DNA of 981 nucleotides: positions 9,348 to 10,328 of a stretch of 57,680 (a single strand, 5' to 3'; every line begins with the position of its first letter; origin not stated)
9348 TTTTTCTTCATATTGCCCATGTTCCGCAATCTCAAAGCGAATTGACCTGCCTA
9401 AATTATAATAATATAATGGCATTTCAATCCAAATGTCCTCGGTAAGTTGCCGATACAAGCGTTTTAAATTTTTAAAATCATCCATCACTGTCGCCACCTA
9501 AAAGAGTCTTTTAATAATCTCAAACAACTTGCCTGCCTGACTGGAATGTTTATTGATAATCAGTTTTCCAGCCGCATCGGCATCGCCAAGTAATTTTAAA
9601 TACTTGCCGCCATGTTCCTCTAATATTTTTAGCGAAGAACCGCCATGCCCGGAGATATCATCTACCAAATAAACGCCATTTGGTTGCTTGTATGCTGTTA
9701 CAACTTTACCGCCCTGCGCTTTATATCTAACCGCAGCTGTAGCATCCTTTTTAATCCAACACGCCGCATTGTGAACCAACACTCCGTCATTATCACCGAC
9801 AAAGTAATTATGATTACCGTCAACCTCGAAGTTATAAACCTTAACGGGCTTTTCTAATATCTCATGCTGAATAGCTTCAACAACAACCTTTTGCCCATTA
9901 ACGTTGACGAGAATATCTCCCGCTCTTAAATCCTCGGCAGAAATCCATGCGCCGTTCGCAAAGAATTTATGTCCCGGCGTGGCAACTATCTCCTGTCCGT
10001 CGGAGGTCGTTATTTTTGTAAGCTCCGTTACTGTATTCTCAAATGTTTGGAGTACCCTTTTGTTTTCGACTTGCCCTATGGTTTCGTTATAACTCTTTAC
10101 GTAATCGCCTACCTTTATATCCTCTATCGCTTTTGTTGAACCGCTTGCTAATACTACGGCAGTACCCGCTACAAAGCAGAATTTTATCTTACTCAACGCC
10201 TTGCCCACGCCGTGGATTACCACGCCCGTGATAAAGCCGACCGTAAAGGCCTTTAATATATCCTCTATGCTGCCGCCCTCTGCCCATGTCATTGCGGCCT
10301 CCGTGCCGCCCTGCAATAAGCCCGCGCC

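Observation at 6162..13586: Polymorphic toxin locus whose variable cassette coincides with a sharp compositional break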

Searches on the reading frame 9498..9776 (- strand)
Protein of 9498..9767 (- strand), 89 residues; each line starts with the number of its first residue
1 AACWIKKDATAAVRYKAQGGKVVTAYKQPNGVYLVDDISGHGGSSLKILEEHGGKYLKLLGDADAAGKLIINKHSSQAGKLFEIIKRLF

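Call 19: search_protein_families(library=pfam, proteins=[window:9501-9767:-], max_evalue=10)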
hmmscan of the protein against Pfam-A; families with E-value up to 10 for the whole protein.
seq(89 aa): 1 family
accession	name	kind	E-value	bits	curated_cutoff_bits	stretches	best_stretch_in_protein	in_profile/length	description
PF06497.16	Baculo_Ac102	-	0.032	15.1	27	1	22-86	28-92/99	Baculovirus Ac102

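Call 20: search_solved_structures(query=window:9501-9767:-, max_evalue=10)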
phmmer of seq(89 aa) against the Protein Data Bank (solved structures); distinct sequences matched with E-value up to 10: 4.
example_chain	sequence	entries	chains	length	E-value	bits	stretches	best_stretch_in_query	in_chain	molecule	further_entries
1w1f_A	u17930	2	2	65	0.08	16.5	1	18-54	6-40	TYROSINE-PROTEIN KINASE LYN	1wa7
8wff_A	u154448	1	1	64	0.1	16.1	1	20-54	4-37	Tyrosine-protein kinase Lyn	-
6nmw_A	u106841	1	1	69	0.14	15.7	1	20-54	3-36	Tyrosine-protein kinase Lyn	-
2nd4_A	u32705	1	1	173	1.1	12.9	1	13-41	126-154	Amylase-binding protein AbpA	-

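Call 29: search_protein_representatives(protein=window:9498-9767:-)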
Query: 89 residues. Proteins with E-value up to 0.001 (for the whole library): 43; up to 1e-10: 3; up to 1e-30: 1. The best 43 are listed.
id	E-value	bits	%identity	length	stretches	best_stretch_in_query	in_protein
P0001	4.4e-50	183.3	100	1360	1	1-89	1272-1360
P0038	2.5e-15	72.4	51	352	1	2-88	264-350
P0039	5.2e-14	68.2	60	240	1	18-88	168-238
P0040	1.1e-09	54.4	40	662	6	20-46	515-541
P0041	1.0e-08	51.3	46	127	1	5-81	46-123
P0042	1.6e-08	50.6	51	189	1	12-82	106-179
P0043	3.4e-08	49.6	45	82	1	14-83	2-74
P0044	6.5e-08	48.7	42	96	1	5-84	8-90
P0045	6.8e-07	45.5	44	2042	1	6-83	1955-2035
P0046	6.9e-07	45.4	53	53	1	37-87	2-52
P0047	2.5e-06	43.6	41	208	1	5-84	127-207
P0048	3.5e-06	43.2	39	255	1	5-84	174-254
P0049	4.4e-06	42.9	43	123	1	5-80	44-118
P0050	4.5e-06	42.8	29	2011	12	9-67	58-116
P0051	5.6e-06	42.5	38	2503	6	11-57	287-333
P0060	7.8e-05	38.9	40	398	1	4-83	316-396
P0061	8.6e-05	38.8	39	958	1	5-84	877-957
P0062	8.7e-05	38.7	41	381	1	5-82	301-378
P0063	1.3e-04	38.2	48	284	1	6-81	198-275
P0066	2.3e-04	37.4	35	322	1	8-82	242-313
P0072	4.8e-04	36.4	38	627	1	8-81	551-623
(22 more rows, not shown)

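Call 30: search_protein_families(library=pfam, proteins=[P0038, P0039, P0045, P0060, P0061, P0062, P0072, P0066, P0048, P0063], max_evalue=0.01)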
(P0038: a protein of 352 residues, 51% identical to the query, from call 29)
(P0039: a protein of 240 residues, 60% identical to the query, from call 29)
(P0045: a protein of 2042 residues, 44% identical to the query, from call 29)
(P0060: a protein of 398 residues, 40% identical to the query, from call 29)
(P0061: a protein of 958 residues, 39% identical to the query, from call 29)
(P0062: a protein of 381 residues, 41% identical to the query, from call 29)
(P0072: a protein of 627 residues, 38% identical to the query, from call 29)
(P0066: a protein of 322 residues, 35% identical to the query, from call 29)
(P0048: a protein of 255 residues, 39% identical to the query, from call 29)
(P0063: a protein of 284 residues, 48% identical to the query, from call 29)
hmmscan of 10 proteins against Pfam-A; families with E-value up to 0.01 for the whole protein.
P0038 (352 aa): 2 families
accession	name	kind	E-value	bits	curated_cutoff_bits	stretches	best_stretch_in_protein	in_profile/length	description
PF07591.16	PT-HINT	-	1.1e-21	77.9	27.7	1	134-264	9-137/137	Pretoxin HINT domain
PF14890.11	Intein_splicing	-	4.9e-07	30.1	35.8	1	132-232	8-117/155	Intein splicing domain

P0039 (240 aa): 2 families
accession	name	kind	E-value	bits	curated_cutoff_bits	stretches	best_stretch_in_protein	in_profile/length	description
PF07591.16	PT-HINT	-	9.3e-23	81.4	27.7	1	56-153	34-137/137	Pretoxin HINT domain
PF14890.11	Intein_splicing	-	1.2e-07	32.1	35.8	1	58-108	39-95/155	Intein splicing domain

P0045 (2042 aa): 2 families
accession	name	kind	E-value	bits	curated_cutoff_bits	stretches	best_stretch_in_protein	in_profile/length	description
PF07591.16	PT-HINT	-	1.2e-22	81.1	27.7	1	1825-1947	8-136/137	Pretoxin HINT domain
PF05593.20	RHS_repeat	-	7.4e-18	64.9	22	1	991-1020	2-31/38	RHS Repeat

P0060 (398 aa): 2 families
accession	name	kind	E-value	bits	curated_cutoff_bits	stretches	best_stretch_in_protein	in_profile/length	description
PF05593.20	RHS_repeat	-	3.3e-16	59.7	22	3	65-96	1-33/38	RHS Repeat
PF03527.20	RHS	-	0.002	18.4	27.9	0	132-157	13-38/38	RHS protein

P0061 (958 aa): 6 families
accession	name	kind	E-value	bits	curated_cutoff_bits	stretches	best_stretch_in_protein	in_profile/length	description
PF05593.20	RHS_repeat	-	2.9e-34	117.2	22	5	106-140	1-35/38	RHS Repeat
PF07591.16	PT-HINT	-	8e-32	110.8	27.7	1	739-865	2-137/137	Pretoxin HINT domain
PF13403.11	Hint_2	-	1.9e-08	35.2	28.4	1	732-781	2-46/147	Hint domain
PF14890.11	Intein_splicing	-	1.3e-06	28.8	35.8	1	739-822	2-94/155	Intein splicing domain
PF01079.26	Hint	-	1.7e-06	28.2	29.7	1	723-799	5-84/213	Hint module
PF05203.21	Hom_end_hint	-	5.7e-05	23.6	32.1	1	732-788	1-52/228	Hom_end-associated Hint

P0062 (381 aa): 1 family
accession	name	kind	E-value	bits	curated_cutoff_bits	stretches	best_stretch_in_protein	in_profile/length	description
PF05593.20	RHS_repeat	-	1.9e-06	28.5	22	1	81-110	2-29/38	RHS Repeat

P0072 (627 aa): 0 families

P0066 (322 aa): 0 families

P0048 (255 aa): 1 family
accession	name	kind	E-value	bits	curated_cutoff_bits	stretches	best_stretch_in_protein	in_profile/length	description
PF14449.11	PT-TG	-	8e-12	45.4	23.5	1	1-60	5-67/68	Pre-toxin TG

P0063 (284 aa): 3 families
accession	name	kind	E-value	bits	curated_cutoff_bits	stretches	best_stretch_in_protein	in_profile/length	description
PF07591.16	PT-HINT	-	2e-18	67.4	27.7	2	119-189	66-137/137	Pretoxin HINT domain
PF01079.26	Hint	-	3.2e-08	33.9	29.7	1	25-160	8-132/213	Hint module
PF13403.11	Hint_2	-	6e-06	27.1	28.4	1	30-66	2-38/147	Hint domain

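Call 33: find_encoding_contigs(protein=P0039, flank=10000, max_places=4)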
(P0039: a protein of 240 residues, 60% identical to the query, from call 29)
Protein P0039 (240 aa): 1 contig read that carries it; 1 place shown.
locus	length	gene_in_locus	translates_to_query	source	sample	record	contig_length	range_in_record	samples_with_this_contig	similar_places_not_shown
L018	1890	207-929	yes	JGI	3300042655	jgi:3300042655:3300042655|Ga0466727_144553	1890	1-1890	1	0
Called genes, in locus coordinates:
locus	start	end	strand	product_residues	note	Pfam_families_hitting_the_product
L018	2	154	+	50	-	?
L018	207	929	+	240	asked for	PF14890:Intein_splicing (weak), PF07591:PT-HINT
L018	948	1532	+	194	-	PF13021:DUF3885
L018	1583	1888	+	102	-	?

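Call 35: find_encoding_contigs(protein=P0038, flank=10000, max_places=3)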
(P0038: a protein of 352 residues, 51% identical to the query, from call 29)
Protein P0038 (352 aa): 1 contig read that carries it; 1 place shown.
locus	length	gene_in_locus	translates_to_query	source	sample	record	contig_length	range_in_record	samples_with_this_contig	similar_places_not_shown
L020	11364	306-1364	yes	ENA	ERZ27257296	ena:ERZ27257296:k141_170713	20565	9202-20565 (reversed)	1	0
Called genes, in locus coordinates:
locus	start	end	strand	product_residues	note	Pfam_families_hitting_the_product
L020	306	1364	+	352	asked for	PF07591:PT-HINT, PF14890:Intein_splicing (weak)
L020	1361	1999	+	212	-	PF13021:DUF3885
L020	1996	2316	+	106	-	-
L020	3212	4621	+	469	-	PF01087:GalP_UDP_transf (faint)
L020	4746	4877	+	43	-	-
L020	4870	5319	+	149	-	-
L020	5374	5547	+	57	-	-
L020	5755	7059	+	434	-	PF00464:SHMT, PF00155:Aminotran_1_2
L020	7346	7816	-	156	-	-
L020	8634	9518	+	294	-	PF03418:Peptidase_A25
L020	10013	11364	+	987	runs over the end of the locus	PF00496:SBP_bac_5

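Call 53: predict_structure(alignment_id=A2)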
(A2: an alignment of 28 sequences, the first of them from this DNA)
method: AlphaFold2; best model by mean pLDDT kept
length: 92 residues; sequences in the alignment: 28
mean_pLDDT: 84.0   pTM: 0.74
mean pLDDT of the five models: 84.0, 82.8, 81.2, 80.3, 79.8
residues with pLDDT >= 90: 44; 70-90: 33; 50-70: 12; < 50: 3
segments of 3 or more residues with pLDDT < 50: 1-3
pLDDT, mean of each block of 10 residues (from residue 1): 62 92 90 91 72 93 87 74 92 86
secondary structure, 60 per line:
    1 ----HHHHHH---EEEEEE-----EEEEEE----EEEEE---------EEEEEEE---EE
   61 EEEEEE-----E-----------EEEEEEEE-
elements in order: H5-10 E14-19 E25-30 E35-39 E49-55 E59-66 E84-91

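Call 56: fold_search(model_id=the predicted structure, library=pdb)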
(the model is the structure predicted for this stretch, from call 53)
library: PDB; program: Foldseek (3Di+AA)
matches with E <= 10: 803; with E <= 0.001: 0
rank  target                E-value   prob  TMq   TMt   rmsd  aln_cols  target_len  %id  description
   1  4u3q_B                2.7e-02  0.89  0.37  0.35  10.3       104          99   13  Crystal Structure of Recombinant TP0435 from Treponema pallidum (released 2014-10-22)
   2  8adc_B                2.2e-01  0.30  0.31  0.16  10.7       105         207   13  Viral tegument-like DUBs (released 2023-02-15)
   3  4u3q_A                2.5e-01  0.47  0.36  0.36  10.3       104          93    8  Crystal Structure of Recombinant TP0435 from Treponema pallidum (released 2014-10-22)
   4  4i95_A                2.5e-01  0.16  0.28  0.21   9.4       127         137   13  Crystal structure of a Lipocalin-like protein (BACEGG_00036) from Bacteroides eggerthii DSM 20697 at 1.81 A resolution (released 2012-12-26)
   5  7qfz_C                3.2e-01  0.21  0.26  0.12   7.4        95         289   10  BrxR, a WYL-domain containing transcriptional regulator (released 2022-05-18)
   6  2xcn_B                3.2e-01  0.18  0.25  0.17  10.9        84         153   15  Crystal structure of HCV NS3 protease with a boronate inhibitor (released 2010-06-02)
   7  8adc_A                3.5e-01  0.23  0.31  0.16  10.7       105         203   13  Viral tegument-like DUBs (released 2023-02-15)
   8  8adb_A                4.4e-01  0.20  0.30  0.16   9.4        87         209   14  Viral tegument-like DUBs (released 2023-02-15)
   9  7qfz_H                4.7e-01  0.21  0.26  0.12   8.2        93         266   11  BrxR, a WYL-domain containing transcriptional regulator (released 2022-05-18)
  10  3p8n_A                4.9e-01  0.14  0.25  0.15  10.9        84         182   12  Crystal structure of HCV NS3/NS4A protease complexed with BI 201335 (released 2011-01-26)
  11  7qfz_D                5.5e-01  0.16  0.27  0.11   9.9        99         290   10  BrxR, a WYL-domain containing transcriptional regulator (released 2022-05-18)
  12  7qfz_G                5.8e-01  0.18  0.26  0.12   8.1        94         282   12  BrxR, a WYL-domain containing transcriptional regulator (released 2022-05-18)
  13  6p6v                  5.8e-01  0.15  0.27  0.14  11.2        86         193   13  HCV NS3/4A protease domain of genotype 5a in complex with glecaprevir (released 2020-06-10)
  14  5esb                  6.1e-01  0.18  0.27  0.15   9.7        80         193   11  Crystal structure of a genotype 1a/3a chimeric HCV NS3/4A protease in complex with Vaniprevir (released 2016-11-30)
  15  2gre_A                6.5e-01  0.16  0.28  0.09  11.8        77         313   12  Crystal structure of Deblocking aminopeptidase from Bacillus cereus (released 2006-05-23)
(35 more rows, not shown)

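Call 76: search_solved_structures(query=A2, max_evalue=10)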
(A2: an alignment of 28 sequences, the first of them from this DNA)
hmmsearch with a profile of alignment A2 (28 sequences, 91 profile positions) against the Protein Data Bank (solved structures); distinct sequences matched with E-value up to 10: 7.
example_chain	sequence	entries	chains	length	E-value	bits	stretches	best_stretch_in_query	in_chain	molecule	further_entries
2bgk_A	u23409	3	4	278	0.34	14.2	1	48-79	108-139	RHIZOME SECOISOLARICIRESINOL DEHYDROGENASE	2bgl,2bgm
29tj_B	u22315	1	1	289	0.59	13.4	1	49-84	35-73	scFv no.18 antibody chain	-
8fwh_HHH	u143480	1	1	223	1.1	12.6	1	52-84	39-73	Anti-human LAG3 (22D2) heavy chain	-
4he4_A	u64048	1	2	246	1.4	12.3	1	21-57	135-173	Yellow fluorescent protein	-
2w2k_B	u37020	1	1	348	1.6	12.1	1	30-65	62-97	D-MANDELATE DEHYDROGENASE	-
2w2k_A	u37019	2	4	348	1.6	12.1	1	30-65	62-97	D-MANDELATE DEHYDROGENASE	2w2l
2w2l_D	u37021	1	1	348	1.9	11.8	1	30-65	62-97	D-MANDELATE DEHYDROGENASE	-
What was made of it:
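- Tried and rejected: The best match was E 0.027, TM 0.37 (calls 19, 20, 56, 76).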

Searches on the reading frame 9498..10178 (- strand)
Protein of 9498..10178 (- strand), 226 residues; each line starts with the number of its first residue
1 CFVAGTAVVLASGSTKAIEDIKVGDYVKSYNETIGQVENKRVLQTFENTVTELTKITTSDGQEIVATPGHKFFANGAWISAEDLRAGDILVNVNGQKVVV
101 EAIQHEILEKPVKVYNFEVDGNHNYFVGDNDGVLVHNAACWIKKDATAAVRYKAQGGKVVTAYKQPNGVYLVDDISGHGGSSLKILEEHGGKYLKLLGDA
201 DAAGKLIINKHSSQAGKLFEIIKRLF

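Call 32: find_homologous_proteins(query=window:9498-10178:-, max_evalue=1e-8)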
Query window:9498-10178:- (226 aa): 252 proteins with E <= 1e-8 among 1161 candidates; the best 120 are listed.
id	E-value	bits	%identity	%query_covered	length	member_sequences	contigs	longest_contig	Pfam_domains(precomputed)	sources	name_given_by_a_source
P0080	1.4e-78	281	92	62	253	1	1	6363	PF07591.16,PF14623.12,PF05203.22,PF01079.26,PF14890.12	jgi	jgi:hypothetical protein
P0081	8.2e-76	272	90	62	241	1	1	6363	PF07591.16,PF05203.22,PF14890.12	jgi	jgi:hypothetical protein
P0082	8.1e-69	249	81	62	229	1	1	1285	PF07591.16,PF14623.12,PF01079.26,PF14890.12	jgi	jgi:intein/homing endonuclease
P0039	1.1e-65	239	65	81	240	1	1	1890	PF07591.16,PF14890.12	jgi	jgi:hypothetical protein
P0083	7.0e-65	237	76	62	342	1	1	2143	PF07591.16,PF05203.22,PF01079.26,PF14890.12,PF15636.12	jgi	jgi:hypothetical protein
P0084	1.1e-62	229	68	67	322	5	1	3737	PF07591.16,PF01079.26,PF14890.12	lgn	-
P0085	8.3e-62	226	52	92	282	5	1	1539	PF07591.16,PF05203.22,PF01079.26,PF14890.12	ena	-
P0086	2.5e-60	222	65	74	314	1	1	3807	PF07591.16,PF01079.26,PF14890.12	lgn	-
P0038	3.1e-57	212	51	100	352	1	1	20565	PF07591.16,PF14890.12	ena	-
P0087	1.8e-54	202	64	66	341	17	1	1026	PF07591.16,PF14890.12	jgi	-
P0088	7.0e-51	191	66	61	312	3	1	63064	PF07591.16,PF05203.22,PF01079.26,PF14890.12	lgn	-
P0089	8.0e-51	191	64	63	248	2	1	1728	PF15649.13,PF07591.16,PF14890.12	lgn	-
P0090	3.9e-50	188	62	62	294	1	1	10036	PF07591.16,PF14890.12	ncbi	-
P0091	6.2e-50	188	57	74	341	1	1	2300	PF07591.16,PF14623.12,PF05203.22,PF01079.26,PF14890.12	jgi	jgi:hypothetical protein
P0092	8.3e-46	174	45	100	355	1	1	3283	PF07591.16,PF14890.12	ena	-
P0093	1.8e-44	170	46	96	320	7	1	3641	PF07591.16,PF13403.12,PF14890.12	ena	-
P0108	2.7e-36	143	41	99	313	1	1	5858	PF07591.16,PF13403.12,PF08517.18,PF14890.12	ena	-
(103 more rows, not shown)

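Call 34: find_encoding_contigs(protein=P0080, flank=10000, max_places=3)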
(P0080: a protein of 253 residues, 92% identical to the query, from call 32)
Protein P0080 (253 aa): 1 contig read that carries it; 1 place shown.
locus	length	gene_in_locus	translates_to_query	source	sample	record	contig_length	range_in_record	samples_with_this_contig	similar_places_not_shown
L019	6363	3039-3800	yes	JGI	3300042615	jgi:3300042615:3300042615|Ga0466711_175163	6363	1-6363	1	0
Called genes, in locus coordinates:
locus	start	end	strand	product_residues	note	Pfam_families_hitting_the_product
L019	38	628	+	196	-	PF14300:DMP19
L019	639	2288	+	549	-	PF01079:Hint (weak), PF07591:PT-HINT, PF14623:Vint (weak), PF14890:Intein_splicing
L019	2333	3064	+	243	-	-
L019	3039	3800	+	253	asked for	PF01079:Hint (weak), PF05203:Hom_end_hint (faint), PF14623:Vint (weak), PF07591:PT-HINT, PF14890:Intein_splicing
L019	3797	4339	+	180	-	-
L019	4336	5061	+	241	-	PF05203:Hom_end_hint (faint), PF07591:PT-HINT, PF14890:Intein_splicing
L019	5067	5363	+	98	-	-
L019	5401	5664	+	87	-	-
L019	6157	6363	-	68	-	?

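Call 64: find_encoding_contigs(protein=P0108, flank=4000, max_places=2)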
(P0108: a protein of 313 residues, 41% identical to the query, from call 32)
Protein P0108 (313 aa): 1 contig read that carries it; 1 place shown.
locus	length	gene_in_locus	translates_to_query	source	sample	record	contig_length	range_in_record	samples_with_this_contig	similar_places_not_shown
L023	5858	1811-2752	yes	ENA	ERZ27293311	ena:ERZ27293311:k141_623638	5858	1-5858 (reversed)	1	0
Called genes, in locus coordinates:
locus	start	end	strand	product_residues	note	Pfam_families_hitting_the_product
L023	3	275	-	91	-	?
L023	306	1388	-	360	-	-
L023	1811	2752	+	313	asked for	PF07591:PT-HINT, PF08517:AXH (weak), PF13403:Hint_2 (weak), PF14890:Intein_splicing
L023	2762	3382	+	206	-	PF13021:DUF3885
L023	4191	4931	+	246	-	-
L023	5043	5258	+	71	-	-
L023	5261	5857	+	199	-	?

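Call 65: find_encoding_contigs(protein=P0093, flank=4000, max_places=2)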
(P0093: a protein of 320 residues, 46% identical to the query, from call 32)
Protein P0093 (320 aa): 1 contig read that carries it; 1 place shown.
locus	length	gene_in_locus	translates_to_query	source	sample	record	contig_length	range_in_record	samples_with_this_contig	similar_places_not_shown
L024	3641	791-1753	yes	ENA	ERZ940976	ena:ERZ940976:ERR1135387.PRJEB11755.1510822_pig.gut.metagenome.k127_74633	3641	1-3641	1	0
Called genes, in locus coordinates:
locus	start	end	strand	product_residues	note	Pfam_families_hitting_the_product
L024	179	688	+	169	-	-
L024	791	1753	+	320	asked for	PF13403:Hint_2 (faint), PF07591:PT-HINT, PF14890:Intein_splicing (faint)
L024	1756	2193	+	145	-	-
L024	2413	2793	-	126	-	-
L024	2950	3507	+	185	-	-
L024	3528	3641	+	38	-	?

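Call 66: find_encoding_contigs(protein=P0092, flank=4000, max_places=2)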
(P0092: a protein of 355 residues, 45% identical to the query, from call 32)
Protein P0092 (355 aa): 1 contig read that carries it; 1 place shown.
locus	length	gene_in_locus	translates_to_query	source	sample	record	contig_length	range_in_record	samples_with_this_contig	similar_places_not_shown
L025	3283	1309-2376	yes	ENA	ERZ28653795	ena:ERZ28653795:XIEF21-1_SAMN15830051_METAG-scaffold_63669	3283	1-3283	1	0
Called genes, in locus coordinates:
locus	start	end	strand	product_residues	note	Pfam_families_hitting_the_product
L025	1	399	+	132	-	?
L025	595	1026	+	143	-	-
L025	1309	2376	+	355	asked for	PF07591:PT-HINT, PF14890:Intein_splicing (faint)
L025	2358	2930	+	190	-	PF13021:DUF3885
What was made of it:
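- Cognate pairing of the tip clade with DUF3885 in 5 of 5 loci: calls 33, 35, 64, 66.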

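Call 68: search_protein_families(library=pfam, proteins=[L019:2333-3064:+, L019:3797-4339:+, L019:5067-5363:+, L019:38-628:+], max_evalue=0.01)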
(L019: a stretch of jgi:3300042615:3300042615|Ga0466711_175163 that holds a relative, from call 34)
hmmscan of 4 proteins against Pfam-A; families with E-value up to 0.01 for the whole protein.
L019:2333-3064:+ (243 aa): 0 families

L019:3797-4339:+ (180 aa): 0 families

L019:5067-5363:+ (98 aa): 0 families

L019:38-628:+ (196 aa): 1 family
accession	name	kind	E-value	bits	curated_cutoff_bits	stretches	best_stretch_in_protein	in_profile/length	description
PF14300.12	DMP19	-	2.7e-08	34.8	25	1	98-167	6-78/112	DMP19-like protein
